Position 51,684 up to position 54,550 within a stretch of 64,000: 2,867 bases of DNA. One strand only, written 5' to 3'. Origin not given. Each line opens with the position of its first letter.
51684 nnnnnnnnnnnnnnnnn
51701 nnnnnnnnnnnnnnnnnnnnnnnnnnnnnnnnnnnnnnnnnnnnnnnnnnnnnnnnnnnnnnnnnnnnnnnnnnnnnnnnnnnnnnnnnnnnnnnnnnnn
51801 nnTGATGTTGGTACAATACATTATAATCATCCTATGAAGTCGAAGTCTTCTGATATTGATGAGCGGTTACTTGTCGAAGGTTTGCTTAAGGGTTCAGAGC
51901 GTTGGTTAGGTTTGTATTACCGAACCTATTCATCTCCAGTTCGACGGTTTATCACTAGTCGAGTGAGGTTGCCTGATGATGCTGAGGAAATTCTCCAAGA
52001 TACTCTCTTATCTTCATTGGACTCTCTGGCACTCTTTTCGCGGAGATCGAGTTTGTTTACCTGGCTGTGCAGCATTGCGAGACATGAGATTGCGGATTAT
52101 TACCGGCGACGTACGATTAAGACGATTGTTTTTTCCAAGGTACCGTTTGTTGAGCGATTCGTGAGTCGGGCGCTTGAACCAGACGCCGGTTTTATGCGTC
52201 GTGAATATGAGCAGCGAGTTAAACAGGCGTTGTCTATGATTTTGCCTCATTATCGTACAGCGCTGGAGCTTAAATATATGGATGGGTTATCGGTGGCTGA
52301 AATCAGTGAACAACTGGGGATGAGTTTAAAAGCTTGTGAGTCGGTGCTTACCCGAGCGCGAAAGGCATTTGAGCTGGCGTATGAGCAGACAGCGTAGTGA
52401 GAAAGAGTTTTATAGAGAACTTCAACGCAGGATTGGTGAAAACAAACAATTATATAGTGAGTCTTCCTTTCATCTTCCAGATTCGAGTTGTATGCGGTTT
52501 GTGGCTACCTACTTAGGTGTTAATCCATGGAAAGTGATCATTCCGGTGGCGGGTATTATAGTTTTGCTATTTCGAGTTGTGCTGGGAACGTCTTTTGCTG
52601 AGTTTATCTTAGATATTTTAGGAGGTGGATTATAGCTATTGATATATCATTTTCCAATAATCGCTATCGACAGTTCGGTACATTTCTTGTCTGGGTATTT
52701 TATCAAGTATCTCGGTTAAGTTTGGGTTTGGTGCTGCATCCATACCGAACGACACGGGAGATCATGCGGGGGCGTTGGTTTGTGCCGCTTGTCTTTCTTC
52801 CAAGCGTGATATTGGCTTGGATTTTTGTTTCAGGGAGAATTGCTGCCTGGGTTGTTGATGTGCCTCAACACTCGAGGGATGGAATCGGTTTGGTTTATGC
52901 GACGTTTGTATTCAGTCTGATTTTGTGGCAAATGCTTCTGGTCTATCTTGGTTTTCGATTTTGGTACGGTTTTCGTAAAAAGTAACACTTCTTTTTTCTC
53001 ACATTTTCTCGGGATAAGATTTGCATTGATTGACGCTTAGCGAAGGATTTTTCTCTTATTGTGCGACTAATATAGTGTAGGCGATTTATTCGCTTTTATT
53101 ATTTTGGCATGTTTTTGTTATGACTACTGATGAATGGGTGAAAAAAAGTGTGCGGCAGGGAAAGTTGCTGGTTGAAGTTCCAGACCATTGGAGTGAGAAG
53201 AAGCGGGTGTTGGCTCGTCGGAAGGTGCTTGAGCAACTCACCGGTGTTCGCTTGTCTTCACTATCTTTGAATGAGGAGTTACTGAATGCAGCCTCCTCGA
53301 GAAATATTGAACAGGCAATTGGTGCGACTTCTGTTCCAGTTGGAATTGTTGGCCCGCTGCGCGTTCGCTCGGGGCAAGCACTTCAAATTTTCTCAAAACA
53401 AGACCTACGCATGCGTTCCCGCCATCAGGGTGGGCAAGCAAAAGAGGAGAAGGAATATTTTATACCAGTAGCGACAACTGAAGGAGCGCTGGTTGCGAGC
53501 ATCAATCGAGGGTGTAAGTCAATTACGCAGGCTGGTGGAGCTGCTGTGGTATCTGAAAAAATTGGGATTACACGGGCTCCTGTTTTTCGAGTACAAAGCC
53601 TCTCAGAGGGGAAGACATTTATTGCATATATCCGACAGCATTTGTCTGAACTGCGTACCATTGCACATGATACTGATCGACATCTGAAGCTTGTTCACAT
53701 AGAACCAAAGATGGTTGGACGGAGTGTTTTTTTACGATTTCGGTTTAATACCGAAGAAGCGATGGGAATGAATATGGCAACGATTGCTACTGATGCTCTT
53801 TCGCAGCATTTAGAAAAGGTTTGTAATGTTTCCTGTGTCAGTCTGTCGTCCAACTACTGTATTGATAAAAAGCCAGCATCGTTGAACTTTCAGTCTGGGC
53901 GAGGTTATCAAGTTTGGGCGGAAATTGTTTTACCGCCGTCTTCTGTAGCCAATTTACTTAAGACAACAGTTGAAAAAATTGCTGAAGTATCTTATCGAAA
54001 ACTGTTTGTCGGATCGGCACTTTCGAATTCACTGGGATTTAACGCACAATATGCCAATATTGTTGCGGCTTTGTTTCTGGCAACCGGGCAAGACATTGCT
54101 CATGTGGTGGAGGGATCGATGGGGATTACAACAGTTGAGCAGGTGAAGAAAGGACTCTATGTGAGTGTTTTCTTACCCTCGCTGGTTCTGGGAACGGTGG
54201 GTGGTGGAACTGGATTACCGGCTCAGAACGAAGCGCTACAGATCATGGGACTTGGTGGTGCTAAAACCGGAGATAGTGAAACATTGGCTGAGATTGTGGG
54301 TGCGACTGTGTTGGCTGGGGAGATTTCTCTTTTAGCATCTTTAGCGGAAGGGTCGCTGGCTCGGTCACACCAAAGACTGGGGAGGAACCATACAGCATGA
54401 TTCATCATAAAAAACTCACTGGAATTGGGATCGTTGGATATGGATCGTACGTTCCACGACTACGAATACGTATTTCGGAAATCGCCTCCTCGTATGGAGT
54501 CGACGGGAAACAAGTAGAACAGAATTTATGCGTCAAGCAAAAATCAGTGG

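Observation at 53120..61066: Complete mevalonate-pathway operon with archaeal-type HMGR/HMGCS/thiolase/DUF35 module in a bacterial chromosome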

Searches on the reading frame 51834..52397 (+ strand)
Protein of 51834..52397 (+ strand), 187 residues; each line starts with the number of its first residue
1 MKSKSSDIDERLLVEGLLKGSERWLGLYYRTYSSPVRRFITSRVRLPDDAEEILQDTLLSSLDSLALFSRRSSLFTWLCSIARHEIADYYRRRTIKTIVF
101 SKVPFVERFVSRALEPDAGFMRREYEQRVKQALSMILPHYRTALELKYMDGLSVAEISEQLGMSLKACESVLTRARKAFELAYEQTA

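Call 8: search_protein_families(library=pfam, proteins=[window:51834-52397:+], max_evalue=0.001)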
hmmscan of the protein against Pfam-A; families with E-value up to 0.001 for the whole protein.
window:51834-52397:+ (187 aa): 3 families
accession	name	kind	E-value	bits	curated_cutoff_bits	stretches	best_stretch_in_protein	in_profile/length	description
PF08281.18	Sigma70_r4_2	-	1.6e-13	50.5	25.7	1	127-178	2-53/54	Sigma-70, region 4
PF04542.20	Sigma70_r2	-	4.3e-11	42.9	24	1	29-93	2-68/71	Sigma-70 region 2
PF07638.17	Sigma70_ECF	-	2e-06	28.3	21.1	1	68-180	69-180/185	ECF sigma factor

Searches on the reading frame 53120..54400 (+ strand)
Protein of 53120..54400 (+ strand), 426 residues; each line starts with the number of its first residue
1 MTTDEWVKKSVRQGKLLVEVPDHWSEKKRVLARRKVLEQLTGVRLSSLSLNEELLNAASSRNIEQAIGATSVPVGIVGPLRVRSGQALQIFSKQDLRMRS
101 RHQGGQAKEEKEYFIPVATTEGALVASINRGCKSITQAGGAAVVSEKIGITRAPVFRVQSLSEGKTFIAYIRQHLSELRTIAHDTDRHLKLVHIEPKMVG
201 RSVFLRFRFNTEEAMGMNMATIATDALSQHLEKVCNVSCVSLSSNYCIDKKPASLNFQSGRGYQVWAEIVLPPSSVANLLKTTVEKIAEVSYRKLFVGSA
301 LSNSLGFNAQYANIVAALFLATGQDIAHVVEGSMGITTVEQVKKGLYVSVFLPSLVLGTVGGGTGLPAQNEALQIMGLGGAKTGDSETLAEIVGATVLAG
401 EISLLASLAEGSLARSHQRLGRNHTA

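Call 3: search_protein_families(library=pfam, proteins=[window:53120-54400:+], max_evalue=0.01)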
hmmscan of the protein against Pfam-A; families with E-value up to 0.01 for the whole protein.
window:53120-54400:+ (426 aa): 1 family
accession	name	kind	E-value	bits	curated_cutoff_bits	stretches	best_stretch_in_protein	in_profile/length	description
PF00368.23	HMG-CoA_red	-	8.5e-111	371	27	1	31-422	3-368/368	Hydroxymethylglutaryl-coenzyme A reductase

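Call 4: search_protein_families(library=ncbifam, proteins=[window:53120-54400:+], max_evalue=0.01)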
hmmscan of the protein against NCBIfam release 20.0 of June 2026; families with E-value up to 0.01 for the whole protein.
window:53120-54400:+ (426 aa): 3 families
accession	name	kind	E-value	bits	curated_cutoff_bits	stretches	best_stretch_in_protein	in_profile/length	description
TIGR00533.1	HMG_CoA_R_NADP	equivalog_domain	1.9e-119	399.2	441.8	2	110-422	88-402/402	hydroxymethylglutaryl-CoA reductase (NADPH)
TIGR00920.1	2A060605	subfamily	4e-87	293.3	778.35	1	109-423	545-870/887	hydroxymethylglutaryl-CoA reductase (NADPH)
TIGR00532.1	HMG_CoA_R_NAD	equivalog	1e-06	28.3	259.95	0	110-185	88-168/395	hydroxymethylglutaryl-CoA reductase, degradative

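Call 66: search_solved_structures(query=window:53120-54400:+, max_evalue=1e-10, show_alignments=1)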
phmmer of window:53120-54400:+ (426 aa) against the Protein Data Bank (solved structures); distinct sequences matched with E-value up to 1e-10: 6.
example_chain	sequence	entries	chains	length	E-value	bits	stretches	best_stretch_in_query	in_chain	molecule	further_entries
6hr7_A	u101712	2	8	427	1.6e-94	320.3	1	111-422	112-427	HMG-CoA reductase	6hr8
8ecg_A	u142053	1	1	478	2.2e-68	234.3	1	112-423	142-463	3-hydroxy-3-methylglutaryl-coenzyme A reductase 1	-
7uli_AAA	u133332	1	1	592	5.3e-68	233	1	112-423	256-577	3-hydroxy-3-methylglutaryl-coenzyme A reductase 1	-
2q1l_A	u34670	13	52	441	1.7e-66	228.1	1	108-421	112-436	3-hydroxy-3-methylglutaryl-coenzyme A reductase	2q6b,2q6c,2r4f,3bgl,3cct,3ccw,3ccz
1dq8_A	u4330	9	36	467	2.1e-66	227.7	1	109-421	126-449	PROTEIN (HMG-COA REDUCTASE) | HMG-COA REDUCTASE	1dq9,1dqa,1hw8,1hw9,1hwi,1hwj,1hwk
8pkn_A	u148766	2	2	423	1e-63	218.9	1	108-411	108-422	3-hydroxy-3-methylglutaryl-coenzyme A reductase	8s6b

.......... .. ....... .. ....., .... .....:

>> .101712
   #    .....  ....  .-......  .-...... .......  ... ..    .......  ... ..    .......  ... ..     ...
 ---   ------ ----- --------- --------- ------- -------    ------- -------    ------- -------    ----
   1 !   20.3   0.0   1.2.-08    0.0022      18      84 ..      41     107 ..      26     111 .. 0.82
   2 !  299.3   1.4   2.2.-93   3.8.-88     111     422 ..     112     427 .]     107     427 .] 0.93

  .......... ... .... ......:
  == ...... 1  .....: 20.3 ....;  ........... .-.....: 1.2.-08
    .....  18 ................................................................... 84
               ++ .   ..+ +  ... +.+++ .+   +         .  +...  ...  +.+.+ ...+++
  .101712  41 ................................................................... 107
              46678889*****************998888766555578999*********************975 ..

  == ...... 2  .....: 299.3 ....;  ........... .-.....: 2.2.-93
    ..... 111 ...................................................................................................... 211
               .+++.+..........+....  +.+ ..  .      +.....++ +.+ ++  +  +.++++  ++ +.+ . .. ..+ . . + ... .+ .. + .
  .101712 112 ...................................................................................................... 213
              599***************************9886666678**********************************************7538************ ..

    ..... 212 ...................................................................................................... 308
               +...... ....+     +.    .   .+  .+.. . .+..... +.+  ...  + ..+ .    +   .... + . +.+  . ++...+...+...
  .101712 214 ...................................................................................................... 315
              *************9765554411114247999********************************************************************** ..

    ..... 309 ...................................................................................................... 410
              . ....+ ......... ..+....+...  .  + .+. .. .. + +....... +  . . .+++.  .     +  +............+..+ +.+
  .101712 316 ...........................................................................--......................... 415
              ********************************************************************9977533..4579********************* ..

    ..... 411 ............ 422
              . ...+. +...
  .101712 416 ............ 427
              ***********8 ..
